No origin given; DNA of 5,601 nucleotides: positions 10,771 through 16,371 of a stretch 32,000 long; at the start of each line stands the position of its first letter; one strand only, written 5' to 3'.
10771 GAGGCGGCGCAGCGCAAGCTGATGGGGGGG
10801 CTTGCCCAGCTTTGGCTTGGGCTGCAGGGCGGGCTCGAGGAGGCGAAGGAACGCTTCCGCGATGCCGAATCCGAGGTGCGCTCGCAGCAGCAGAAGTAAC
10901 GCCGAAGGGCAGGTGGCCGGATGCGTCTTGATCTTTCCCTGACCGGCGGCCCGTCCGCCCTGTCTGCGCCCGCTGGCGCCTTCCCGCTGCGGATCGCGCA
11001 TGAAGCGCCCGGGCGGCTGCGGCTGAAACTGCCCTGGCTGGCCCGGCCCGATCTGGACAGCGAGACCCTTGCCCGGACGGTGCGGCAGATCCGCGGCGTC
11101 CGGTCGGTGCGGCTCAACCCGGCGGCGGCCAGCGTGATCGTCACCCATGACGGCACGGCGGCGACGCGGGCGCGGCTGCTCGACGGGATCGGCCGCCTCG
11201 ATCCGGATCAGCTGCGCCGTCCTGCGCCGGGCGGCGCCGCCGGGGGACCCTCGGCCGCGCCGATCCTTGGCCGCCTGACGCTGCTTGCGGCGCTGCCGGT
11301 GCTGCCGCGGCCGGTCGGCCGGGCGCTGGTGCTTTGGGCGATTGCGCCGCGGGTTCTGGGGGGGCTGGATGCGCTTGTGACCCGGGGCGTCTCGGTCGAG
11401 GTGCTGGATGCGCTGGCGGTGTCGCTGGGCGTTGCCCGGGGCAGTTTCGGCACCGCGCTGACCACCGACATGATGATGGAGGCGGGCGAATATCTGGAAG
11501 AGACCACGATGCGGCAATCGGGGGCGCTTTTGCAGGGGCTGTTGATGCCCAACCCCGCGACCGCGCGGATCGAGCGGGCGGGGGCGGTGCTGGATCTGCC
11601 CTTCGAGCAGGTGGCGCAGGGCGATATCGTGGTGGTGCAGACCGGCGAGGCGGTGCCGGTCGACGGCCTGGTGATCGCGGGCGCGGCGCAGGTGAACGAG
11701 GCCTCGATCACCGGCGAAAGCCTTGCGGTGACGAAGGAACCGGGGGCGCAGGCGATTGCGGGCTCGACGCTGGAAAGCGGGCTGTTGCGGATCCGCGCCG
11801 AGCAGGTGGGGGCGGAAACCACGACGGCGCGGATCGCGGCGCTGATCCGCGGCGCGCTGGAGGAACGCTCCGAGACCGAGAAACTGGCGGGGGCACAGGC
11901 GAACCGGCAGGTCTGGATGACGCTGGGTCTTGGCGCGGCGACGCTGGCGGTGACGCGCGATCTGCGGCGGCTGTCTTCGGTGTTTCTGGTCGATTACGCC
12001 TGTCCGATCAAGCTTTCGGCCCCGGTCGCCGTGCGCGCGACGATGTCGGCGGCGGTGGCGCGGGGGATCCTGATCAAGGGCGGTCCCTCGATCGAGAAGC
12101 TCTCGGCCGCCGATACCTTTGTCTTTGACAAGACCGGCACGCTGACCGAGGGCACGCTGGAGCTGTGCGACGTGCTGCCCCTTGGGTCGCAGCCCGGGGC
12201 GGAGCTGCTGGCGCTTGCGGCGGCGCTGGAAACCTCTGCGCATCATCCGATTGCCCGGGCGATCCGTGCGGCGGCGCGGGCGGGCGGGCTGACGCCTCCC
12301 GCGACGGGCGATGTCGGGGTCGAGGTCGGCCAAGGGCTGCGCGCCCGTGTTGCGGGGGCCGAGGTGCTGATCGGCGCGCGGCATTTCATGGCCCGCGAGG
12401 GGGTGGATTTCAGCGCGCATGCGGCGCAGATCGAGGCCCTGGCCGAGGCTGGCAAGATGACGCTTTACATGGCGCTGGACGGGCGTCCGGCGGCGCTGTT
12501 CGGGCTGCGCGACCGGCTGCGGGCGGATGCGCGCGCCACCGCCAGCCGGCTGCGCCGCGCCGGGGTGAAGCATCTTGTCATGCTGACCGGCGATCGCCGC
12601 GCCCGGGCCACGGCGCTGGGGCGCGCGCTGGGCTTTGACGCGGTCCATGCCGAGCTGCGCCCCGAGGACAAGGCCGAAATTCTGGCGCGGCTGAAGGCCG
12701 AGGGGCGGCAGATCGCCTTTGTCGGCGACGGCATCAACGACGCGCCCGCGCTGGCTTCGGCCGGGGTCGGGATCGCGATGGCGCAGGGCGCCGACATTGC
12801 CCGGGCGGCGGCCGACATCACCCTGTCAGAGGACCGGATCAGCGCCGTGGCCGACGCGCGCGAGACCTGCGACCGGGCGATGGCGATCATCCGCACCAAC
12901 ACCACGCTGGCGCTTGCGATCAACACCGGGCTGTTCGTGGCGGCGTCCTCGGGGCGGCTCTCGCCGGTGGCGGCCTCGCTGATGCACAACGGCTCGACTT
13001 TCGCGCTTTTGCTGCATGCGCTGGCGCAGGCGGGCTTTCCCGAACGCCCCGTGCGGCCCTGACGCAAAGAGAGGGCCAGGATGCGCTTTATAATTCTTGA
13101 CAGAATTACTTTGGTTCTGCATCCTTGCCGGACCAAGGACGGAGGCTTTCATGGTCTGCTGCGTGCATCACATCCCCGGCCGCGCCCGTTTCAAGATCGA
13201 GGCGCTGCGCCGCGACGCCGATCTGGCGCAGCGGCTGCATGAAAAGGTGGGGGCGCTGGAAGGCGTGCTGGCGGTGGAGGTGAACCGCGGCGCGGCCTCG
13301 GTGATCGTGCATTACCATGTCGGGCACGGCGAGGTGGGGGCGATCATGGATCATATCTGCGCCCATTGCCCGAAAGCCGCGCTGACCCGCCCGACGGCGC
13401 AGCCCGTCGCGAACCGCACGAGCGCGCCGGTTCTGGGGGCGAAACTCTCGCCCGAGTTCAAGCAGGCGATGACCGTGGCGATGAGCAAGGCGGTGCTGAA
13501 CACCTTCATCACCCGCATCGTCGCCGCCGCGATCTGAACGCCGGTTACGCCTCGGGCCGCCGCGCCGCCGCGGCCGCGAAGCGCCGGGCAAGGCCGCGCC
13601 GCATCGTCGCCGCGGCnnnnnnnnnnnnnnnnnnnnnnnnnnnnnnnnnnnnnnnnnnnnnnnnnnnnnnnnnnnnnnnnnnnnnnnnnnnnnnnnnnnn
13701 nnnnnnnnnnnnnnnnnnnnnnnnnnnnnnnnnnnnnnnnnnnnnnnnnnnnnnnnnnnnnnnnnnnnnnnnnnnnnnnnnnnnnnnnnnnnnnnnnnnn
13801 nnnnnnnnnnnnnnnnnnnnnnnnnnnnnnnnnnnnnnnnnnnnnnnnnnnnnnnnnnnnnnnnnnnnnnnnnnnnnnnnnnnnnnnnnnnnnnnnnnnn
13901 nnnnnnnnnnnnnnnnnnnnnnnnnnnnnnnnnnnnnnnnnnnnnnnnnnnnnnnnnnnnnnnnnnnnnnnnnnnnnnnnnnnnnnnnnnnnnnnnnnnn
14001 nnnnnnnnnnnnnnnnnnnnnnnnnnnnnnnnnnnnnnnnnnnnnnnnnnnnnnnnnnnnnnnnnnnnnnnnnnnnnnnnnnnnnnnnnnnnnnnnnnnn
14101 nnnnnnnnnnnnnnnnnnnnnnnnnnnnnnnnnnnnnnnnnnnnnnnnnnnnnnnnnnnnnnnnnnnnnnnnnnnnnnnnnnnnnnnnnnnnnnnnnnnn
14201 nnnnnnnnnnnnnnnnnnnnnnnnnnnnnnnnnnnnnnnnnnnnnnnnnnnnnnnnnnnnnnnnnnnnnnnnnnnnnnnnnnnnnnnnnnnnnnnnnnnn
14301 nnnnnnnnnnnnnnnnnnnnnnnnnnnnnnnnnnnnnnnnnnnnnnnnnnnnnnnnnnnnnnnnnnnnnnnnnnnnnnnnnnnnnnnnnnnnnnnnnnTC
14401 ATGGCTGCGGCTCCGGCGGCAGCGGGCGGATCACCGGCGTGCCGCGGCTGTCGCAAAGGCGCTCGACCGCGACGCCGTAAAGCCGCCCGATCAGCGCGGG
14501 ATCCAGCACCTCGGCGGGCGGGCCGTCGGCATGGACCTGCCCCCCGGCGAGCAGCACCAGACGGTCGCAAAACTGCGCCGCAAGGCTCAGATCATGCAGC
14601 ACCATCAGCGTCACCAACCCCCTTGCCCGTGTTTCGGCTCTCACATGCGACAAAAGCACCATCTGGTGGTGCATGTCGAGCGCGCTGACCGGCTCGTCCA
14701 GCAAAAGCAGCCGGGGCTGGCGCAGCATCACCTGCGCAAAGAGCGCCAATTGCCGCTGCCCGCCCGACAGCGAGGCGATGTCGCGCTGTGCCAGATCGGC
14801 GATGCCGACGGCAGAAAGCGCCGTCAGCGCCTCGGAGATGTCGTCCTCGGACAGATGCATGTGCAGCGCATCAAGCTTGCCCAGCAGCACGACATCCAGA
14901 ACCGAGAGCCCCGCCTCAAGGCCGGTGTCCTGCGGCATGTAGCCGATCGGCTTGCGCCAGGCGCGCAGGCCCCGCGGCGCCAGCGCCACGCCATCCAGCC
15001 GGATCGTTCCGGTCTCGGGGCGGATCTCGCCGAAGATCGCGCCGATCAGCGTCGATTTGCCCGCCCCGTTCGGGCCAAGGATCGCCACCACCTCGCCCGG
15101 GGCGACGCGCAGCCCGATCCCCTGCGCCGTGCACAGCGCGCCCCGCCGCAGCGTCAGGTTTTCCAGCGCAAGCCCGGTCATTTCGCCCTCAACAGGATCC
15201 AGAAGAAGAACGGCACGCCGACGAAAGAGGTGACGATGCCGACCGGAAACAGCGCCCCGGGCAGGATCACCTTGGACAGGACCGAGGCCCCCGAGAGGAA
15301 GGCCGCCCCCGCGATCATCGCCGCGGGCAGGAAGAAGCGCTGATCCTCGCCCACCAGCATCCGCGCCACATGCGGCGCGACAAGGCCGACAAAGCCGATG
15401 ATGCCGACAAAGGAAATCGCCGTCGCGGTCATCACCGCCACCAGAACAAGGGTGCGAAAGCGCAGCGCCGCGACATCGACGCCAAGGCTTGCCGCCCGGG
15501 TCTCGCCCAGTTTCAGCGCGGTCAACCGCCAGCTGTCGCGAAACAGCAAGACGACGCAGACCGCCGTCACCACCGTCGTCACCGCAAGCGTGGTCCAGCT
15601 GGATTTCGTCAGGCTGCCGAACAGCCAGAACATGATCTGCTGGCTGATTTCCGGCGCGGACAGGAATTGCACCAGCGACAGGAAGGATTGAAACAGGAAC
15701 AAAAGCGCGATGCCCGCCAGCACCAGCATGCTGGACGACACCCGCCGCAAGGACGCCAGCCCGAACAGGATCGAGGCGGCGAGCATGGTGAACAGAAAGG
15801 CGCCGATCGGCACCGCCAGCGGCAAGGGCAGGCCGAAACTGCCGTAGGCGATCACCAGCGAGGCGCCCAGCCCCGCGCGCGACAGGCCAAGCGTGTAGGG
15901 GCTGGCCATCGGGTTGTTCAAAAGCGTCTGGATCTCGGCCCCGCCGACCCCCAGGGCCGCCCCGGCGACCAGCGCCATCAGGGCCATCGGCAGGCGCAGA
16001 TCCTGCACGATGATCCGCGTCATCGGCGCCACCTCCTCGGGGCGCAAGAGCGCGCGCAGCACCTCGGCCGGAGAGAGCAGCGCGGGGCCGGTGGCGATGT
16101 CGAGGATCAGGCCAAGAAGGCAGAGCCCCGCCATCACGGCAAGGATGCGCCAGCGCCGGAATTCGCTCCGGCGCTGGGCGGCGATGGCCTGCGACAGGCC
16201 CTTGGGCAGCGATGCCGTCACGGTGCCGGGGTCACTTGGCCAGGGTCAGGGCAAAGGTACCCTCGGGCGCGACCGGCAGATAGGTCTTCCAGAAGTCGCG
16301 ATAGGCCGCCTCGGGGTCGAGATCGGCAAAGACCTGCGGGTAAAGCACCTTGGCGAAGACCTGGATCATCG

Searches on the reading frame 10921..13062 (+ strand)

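Call 44: search_protein_families(library=pfam, proteins=[window:10921-13062:+], max_evalue=0.001)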
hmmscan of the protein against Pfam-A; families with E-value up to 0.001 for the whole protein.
window:10921-13062:+ (713 aa): 4 families
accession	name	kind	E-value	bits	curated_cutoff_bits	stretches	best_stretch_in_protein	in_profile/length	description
PF00702.32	Hydrolase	-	1.5e-31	110.7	26.4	1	398-615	2-191/191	haloacid dehalogenase-like hydrolase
PF00122.25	E1-E2_ATPase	-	2e-31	109.4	28.1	1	212-377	4-177/181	E1-E2 ATPase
PF19991.5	HMA_2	-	5.4e-07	30.1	30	1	23-81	8-66/154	Heavy metal associated domain 2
PF08282.18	Hydrolase_3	-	1.7e-06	28.4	20.9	1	587-645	195-253/255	haloacid dehalogenase-like hydrolase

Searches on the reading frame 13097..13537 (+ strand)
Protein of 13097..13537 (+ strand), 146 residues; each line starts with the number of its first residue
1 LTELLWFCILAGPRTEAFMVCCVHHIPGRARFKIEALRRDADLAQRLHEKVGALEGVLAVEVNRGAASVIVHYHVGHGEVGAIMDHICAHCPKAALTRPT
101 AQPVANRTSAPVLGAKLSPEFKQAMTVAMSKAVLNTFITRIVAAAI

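Call 45: search_protein_families(library=pfam, proteins=[window:13097-13537:+], max_evalue=0.001)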
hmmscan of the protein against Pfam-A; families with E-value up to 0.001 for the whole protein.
window:13097-13537:+ (146 aa): 1 family
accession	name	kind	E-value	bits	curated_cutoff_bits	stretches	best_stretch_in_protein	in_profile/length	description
PF19991.5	HMA_2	-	4.1e-09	37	30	1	20-74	8-62/154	Heavy metal associated domain 2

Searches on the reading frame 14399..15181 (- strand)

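Call 44: search_protein_families(library=pfam, proteins=[window:14399-15181:-], max_evalue=0.001)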
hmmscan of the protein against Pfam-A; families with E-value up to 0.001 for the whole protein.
window:14399-15181:- (260 aa): 4 families
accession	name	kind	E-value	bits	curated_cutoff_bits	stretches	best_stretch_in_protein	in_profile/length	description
PF00005.33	ABC_tran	-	6.9e-33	114.6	25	1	20-165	2-136/137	ABC transporter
PF13304.12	AAA_21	-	3.4e-08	34.4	27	0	32-59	2-35/304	AAA domain, putative AbiEii toxin, Type IV TA system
PF02463.25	SMC_N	-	4.1e-07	30.1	40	0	30-50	25-46/220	RecF/RecN/SMC N terminal domain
PF13555.12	AAA_29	-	0.00014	22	27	1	25-49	18-42/61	P-loop containing region of AAA domain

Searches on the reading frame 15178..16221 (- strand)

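Call 44: search_protein_families(library=pfam, proteins=[window:15178-16221:-], max_evalue=0.001)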
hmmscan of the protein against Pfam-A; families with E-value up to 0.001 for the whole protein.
window:15178-16221:- (347 aa): 2 families
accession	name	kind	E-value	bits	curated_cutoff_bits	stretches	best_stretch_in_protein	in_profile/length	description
PF01032.23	FecCD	-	8.9e-77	258.6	26.5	1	33-345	1-311/311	FecCD transport family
PF00950.22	ABC-3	-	1.3e-08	35.1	20.1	1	129-316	48-232/258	ABC 3 transport family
